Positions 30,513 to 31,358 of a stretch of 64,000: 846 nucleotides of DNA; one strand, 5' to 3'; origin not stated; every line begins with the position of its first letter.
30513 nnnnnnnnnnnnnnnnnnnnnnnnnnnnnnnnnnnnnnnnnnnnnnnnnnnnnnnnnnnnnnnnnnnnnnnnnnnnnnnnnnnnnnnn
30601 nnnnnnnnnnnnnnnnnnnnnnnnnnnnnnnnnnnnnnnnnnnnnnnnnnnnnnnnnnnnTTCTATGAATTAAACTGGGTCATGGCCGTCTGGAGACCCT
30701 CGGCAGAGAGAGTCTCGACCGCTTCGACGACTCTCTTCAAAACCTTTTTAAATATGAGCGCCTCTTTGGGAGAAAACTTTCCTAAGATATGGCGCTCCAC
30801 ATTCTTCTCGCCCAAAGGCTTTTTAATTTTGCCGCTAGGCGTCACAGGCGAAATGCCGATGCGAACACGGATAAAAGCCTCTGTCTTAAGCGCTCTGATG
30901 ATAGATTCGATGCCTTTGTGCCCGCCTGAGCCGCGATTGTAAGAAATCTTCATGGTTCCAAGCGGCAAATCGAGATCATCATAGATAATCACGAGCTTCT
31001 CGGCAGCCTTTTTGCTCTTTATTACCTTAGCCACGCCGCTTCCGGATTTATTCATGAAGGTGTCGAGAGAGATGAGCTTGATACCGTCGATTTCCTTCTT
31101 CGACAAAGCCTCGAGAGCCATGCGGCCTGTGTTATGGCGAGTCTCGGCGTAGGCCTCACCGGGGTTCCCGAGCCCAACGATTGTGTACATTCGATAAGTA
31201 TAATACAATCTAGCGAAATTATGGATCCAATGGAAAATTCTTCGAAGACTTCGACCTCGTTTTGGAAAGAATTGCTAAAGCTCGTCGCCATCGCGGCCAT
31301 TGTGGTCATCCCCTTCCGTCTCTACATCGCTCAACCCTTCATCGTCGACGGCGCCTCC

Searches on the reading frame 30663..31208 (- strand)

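Call 70: search_protein_families(library=pfam, proteins=[window:30663-31208:-], max_evalue=0.001)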
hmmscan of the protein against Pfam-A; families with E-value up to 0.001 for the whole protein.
window:30663-31208:- (181 aa): 1 family
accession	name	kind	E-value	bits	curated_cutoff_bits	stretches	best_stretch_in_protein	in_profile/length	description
PF01195.25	Pept_tRNA_hydro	-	1e-44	153.1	27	2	45-180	56-183/183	Peptidyl-tRNA hydrolase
